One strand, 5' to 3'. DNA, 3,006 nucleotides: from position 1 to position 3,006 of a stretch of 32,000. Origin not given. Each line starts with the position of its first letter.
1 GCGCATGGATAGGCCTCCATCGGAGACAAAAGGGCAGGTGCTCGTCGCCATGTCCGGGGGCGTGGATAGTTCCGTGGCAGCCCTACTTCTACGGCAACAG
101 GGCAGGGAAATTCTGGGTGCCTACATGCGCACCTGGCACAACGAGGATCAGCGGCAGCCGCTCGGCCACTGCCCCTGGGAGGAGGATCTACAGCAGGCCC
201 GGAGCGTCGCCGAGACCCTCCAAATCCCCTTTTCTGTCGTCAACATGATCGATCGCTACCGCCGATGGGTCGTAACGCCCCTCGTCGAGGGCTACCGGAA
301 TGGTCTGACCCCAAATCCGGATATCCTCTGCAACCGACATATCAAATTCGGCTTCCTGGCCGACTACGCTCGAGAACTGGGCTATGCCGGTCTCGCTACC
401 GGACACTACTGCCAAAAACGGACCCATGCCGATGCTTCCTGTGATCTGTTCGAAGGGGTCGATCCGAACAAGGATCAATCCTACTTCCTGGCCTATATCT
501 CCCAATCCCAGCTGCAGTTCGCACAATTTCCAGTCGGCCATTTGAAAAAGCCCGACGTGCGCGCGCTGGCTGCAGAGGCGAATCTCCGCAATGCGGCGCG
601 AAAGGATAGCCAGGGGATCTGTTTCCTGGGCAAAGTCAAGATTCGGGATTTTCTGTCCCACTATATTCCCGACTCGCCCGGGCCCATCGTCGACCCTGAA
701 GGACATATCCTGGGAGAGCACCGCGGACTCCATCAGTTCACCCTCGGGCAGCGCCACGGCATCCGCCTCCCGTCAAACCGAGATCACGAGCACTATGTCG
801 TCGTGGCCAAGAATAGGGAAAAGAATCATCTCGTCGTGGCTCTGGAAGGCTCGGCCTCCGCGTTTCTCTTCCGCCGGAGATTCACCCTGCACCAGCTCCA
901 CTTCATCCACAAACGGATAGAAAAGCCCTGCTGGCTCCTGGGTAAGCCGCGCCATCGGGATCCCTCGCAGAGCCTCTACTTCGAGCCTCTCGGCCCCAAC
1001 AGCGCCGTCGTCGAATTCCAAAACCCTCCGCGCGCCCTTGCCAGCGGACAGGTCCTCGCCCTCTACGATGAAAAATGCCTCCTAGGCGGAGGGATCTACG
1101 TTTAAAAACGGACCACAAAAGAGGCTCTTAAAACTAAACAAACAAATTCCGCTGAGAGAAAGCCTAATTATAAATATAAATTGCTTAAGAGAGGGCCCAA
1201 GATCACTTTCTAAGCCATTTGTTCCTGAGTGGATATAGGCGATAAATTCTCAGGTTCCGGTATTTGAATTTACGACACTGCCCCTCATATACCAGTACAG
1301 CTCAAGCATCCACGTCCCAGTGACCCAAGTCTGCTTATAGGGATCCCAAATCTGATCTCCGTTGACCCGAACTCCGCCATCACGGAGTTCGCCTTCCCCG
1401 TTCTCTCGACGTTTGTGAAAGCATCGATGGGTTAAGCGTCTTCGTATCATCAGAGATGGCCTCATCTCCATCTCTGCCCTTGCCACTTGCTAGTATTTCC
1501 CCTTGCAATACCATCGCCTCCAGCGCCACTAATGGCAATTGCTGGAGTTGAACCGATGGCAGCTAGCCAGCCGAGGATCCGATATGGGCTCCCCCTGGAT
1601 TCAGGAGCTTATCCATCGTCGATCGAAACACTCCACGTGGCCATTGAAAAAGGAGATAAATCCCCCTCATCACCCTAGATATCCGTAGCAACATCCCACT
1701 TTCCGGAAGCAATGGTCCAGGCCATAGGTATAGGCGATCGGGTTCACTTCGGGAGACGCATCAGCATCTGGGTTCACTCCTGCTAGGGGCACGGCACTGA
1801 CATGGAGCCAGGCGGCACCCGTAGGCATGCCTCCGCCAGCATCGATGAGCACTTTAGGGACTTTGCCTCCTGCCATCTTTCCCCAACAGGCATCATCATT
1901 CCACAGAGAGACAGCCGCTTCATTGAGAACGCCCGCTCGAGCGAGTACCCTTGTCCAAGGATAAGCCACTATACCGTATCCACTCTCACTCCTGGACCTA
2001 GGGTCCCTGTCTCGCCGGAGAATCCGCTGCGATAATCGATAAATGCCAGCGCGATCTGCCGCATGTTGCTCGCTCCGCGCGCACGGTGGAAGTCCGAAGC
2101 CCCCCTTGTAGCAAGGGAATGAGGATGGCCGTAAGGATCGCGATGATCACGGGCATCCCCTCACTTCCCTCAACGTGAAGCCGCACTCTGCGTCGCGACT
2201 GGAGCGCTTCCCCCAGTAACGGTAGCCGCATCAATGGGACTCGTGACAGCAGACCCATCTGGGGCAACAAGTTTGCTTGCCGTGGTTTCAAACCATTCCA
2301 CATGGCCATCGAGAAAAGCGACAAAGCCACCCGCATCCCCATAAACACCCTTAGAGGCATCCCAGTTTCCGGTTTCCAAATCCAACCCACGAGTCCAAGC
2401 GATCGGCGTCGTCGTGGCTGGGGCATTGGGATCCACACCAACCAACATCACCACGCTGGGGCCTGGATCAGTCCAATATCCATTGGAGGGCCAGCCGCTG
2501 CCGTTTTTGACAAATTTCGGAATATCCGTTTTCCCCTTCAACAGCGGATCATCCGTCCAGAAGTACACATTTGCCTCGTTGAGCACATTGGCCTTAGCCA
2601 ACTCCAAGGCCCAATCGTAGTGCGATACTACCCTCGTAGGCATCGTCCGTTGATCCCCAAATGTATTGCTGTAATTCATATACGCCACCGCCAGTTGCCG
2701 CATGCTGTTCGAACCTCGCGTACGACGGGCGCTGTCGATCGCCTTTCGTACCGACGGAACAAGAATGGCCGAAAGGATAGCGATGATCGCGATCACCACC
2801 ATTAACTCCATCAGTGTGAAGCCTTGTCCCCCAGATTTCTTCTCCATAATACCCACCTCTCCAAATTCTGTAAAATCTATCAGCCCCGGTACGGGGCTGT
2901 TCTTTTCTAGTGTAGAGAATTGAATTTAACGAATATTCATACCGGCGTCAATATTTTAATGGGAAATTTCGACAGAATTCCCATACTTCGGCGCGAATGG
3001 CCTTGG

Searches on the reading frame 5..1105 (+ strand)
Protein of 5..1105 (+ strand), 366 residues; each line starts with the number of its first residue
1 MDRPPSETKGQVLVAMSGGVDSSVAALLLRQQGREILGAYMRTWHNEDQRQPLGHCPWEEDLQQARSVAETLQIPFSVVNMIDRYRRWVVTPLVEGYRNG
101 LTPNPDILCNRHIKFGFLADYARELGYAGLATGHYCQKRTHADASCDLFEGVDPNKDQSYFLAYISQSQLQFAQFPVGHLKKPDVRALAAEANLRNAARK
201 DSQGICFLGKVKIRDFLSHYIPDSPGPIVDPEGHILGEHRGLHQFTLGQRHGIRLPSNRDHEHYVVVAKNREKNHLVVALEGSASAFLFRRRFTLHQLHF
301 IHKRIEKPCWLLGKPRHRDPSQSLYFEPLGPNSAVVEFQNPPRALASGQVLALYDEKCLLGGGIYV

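Call 7: search_protein_families(library=pfam, proteins=[window:5-1105:+])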
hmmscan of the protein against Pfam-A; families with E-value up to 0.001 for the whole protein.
window:5-1105:+ (366 aa): 5 families
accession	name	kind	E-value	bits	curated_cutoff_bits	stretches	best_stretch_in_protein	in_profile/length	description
PF03054.22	tRNA_Me_trans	-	1.4e-74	250.6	20.6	1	11-210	2-202/202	tRNA methyl transferase HUP domain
PF20259.3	tRNA_Me_trans_M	-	4.1e-19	68.3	27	1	214-279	1-65/66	tRNA methyl transferase PRC-barrel domain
PF20258.4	tRNA_Me_trans_C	-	2e-11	44.5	20.6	1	291-364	2-76/77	Aminomethyltransferase beta-barrel domain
PF02540.23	NAD_synthase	-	0.00043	19.9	21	0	11-86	20-86/242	NAD synthase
PF02568.20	ThiI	-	0.00076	19.6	20.5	0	8-49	2-45/197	Thiamine biosynthesis protein (ThiI)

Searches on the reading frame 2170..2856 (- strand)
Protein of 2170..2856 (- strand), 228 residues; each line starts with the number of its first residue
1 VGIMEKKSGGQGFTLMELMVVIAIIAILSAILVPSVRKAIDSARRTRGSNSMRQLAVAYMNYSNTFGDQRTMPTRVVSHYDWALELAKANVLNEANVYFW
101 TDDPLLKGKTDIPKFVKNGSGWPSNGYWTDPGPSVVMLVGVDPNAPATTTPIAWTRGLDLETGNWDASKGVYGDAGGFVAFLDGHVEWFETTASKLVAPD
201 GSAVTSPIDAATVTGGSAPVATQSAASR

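Call 63: search_protein_families(library=pfam, proteins=[window:2170-2856:-], max_evalue=0.01)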
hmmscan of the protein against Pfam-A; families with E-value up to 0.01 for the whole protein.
window:2170-2856:- (228 aa): 2 families
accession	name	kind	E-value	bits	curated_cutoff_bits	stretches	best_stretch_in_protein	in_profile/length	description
PF07963.17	N_methyl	-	1.5e-07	31.1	21.2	1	11-32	5-26/27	Prokaryotic N-terminal methylation motif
PF07596.16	SBP_bac_10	-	0.001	19.6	23.3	1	42-67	6-31/268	Protein of unknown function (DUF1559)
